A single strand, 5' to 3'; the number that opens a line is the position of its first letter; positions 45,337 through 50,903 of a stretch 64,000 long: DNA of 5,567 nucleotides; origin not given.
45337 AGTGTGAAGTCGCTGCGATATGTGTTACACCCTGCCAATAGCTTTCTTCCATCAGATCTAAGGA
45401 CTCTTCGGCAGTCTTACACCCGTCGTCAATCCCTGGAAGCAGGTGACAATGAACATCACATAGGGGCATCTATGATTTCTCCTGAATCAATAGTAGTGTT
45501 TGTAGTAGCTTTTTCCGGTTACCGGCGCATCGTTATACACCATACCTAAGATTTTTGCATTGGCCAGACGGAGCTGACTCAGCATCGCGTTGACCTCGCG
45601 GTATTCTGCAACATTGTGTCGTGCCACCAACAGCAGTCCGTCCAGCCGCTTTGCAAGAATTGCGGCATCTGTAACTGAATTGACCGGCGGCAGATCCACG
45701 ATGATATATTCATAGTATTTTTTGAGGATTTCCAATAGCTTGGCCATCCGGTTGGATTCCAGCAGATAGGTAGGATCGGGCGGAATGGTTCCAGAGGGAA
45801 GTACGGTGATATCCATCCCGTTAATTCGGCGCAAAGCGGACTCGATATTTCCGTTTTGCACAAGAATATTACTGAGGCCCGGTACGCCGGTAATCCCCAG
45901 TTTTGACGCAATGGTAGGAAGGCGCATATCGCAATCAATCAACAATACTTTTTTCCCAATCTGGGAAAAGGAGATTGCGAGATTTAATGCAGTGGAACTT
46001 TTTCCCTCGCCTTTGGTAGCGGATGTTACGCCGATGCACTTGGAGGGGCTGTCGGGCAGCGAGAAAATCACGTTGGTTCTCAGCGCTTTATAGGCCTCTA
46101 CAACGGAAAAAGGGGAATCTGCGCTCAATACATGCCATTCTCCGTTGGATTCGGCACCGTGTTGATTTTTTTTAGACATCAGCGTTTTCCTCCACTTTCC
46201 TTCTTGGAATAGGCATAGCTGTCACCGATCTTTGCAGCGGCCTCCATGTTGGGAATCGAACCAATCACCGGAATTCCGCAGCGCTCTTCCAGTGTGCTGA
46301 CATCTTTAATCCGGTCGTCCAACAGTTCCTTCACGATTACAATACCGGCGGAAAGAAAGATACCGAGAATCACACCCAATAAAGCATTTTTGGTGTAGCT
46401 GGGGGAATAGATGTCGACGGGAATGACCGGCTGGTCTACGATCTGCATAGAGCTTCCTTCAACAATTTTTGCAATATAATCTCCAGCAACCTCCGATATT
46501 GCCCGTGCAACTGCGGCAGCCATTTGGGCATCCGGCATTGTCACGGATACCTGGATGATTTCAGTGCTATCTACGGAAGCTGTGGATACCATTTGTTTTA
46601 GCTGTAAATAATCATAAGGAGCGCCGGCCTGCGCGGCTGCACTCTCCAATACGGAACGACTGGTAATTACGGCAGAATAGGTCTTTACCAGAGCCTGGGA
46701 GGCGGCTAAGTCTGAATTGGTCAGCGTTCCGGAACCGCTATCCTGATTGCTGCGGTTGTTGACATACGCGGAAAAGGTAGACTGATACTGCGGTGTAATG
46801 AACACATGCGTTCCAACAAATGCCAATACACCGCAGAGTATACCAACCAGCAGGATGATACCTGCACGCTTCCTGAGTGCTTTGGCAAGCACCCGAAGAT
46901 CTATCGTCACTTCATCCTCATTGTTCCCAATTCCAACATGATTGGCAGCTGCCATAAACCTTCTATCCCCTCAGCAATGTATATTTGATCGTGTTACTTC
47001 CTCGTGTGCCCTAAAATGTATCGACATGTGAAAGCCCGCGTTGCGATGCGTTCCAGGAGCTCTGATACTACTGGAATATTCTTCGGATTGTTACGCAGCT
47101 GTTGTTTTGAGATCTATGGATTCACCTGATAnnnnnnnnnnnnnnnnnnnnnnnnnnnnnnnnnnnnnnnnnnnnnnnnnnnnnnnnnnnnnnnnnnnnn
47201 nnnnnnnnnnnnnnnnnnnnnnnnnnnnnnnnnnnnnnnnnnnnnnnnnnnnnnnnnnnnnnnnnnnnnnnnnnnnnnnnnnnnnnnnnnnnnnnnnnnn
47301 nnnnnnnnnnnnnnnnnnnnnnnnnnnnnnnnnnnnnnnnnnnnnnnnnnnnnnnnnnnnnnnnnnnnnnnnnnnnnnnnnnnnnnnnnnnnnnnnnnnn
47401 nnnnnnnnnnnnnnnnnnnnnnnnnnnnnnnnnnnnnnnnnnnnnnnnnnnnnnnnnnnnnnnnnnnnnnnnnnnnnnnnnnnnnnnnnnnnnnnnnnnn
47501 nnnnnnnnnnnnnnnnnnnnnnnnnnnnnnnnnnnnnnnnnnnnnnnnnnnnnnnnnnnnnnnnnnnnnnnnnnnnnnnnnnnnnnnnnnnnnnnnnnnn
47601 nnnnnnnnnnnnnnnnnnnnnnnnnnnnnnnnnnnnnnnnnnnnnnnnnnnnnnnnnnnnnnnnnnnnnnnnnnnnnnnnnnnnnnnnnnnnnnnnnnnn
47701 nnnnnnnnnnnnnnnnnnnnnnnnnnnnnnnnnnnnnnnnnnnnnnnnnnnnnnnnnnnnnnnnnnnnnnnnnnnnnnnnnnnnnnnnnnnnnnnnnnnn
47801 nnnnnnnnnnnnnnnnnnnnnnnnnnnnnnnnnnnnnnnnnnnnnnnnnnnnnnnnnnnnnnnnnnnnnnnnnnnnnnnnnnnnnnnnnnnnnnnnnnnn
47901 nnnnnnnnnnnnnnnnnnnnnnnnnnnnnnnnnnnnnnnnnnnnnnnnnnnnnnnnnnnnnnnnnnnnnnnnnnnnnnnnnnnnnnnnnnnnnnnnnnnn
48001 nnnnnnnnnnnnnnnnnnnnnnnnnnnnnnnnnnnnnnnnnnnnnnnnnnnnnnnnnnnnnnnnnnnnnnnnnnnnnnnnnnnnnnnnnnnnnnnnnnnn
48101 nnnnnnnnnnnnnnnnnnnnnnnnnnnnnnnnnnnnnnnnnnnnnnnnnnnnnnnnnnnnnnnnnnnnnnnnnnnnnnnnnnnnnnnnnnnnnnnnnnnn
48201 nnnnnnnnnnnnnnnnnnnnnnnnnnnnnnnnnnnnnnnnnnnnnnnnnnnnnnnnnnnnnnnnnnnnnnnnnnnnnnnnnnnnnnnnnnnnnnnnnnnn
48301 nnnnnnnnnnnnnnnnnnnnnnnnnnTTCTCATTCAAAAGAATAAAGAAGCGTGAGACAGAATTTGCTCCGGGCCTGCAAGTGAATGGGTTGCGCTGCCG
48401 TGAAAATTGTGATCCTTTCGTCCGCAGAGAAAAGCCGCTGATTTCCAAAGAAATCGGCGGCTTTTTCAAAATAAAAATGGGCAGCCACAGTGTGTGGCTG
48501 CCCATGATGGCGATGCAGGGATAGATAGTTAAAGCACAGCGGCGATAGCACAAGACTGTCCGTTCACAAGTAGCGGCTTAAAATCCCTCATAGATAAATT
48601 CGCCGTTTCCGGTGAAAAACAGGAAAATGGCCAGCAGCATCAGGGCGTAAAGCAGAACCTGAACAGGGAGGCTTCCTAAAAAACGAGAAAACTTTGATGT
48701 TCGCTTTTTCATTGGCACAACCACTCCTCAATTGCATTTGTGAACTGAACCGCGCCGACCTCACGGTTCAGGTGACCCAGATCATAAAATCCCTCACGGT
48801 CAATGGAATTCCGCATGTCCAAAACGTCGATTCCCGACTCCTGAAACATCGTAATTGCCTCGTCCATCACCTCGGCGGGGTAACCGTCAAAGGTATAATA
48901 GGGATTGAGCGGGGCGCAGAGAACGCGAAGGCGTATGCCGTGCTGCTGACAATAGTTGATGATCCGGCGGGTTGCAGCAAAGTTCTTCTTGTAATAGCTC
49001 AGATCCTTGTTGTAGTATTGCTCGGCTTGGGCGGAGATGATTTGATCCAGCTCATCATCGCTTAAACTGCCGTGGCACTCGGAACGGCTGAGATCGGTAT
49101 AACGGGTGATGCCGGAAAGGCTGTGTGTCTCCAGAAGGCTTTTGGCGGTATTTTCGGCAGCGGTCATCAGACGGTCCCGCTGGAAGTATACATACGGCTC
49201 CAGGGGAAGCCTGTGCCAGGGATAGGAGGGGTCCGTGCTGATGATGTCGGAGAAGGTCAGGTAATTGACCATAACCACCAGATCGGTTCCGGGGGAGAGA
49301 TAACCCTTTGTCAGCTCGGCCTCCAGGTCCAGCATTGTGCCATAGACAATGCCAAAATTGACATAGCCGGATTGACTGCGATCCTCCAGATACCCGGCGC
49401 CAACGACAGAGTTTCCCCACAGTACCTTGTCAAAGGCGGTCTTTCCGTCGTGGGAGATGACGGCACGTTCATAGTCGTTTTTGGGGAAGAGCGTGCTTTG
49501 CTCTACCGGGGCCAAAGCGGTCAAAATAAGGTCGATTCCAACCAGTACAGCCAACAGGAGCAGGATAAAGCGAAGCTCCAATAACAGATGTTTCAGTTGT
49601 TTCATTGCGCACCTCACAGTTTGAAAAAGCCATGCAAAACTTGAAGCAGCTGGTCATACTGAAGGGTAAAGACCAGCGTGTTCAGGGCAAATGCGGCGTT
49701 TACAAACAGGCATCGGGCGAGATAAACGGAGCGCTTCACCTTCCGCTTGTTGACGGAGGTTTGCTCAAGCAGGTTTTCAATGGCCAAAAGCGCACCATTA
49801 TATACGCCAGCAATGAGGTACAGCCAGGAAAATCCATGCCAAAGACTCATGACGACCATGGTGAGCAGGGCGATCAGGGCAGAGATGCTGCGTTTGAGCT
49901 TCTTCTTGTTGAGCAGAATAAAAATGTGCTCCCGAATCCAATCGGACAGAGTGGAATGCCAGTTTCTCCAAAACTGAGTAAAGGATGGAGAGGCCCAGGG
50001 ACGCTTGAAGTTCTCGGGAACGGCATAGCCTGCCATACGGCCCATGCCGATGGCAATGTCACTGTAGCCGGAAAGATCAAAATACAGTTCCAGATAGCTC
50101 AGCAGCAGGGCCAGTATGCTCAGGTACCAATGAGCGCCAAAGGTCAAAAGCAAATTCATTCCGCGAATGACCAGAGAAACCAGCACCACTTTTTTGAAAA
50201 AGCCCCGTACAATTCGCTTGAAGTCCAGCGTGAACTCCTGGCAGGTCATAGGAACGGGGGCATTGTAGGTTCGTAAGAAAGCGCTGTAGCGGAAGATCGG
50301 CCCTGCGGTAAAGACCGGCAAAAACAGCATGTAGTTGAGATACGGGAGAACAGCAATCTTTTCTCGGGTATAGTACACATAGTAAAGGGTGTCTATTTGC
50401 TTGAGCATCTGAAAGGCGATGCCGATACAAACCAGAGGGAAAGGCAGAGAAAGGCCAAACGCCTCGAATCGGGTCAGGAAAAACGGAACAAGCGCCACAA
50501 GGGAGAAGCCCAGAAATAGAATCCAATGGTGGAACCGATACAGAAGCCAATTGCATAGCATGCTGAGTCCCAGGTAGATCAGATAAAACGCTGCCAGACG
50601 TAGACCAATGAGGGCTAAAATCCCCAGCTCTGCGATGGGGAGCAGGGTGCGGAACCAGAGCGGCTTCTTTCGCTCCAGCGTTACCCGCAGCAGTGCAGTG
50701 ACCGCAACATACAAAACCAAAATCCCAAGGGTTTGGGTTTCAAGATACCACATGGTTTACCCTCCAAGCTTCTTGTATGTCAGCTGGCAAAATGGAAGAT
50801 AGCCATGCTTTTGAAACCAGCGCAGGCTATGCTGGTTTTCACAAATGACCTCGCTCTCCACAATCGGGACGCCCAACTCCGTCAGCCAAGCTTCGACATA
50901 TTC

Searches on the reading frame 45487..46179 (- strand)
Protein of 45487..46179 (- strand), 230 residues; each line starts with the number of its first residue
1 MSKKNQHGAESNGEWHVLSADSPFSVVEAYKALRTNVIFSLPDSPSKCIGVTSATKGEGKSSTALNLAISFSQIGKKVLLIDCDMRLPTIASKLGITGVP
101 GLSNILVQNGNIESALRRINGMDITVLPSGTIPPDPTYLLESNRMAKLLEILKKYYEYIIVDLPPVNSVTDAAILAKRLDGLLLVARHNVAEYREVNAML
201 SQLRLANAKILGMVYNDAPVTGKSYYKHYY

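Call 80: search_protein_families(library=pfam, proteins=[window:45487-46179:-], max_evalue=0.0001)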
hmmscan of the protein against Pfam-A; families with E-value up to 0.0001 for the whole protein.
window:45487-46179:- (230 aa): 3 families
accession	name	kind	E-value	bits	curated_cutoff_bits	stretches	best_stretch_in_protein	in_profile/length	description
PF13614.12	AAA_31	-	1.4e-12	48.4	27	1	47-176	2-138/177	AAA domain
PF10609.15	ParA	-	8.5e-11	42.2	27.1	1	47-217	4-174/246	NUBPL iron-transfer P-loop NTPase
PF01656.29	CbiA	-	1.1e-08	35.5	25.4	1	51-217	3-82/125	CobQ/CobB/MinD/ParA nucleotide binding domain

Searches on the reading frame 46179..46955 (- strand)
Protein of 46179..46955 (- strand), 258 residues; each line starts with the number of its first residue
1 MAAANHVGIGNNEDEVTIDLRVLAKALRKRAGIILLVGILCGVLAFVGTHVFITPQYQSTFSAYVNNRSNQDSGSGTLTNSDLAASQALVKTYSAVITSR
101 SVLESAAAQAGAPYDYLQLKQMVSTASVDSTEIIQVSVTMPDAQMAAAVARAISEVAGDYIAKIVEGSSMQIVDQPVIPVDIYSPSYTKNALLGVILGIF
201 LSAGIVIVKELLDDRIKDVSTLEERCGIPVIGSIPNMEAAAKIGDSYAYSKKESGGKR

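Call 80: search_protein_families(library=pfam, proteins=[window:46179-46955:-], max_evalue=0.0001)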
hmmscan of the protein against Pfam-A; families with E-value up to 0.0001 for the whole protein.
window:46179-46955:- (258 aa): 1 family
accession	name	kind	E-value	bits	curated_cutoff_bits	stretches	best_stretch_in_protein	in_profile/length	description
PF02706.20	Wzz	-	1e-14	55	25.5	1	17-108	2-89/91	Chain length determinant protein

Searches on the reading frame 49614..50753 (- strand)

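Call 80: search_protein_families(library=pfam, proteins=[window:49614-50753:-], max_evalue=0.0001)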
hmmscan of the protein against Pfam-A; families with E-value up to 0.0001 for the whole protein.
window:49614-50753:- (379 aa): 1 family
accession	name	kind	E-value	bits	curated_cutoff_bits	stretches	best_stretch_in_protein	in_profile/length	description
PF03062.24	MBOAT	-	2.1e-20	73.7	27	1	128-332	74-300/337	MBOAT, membrane-bound O-acyltransferase family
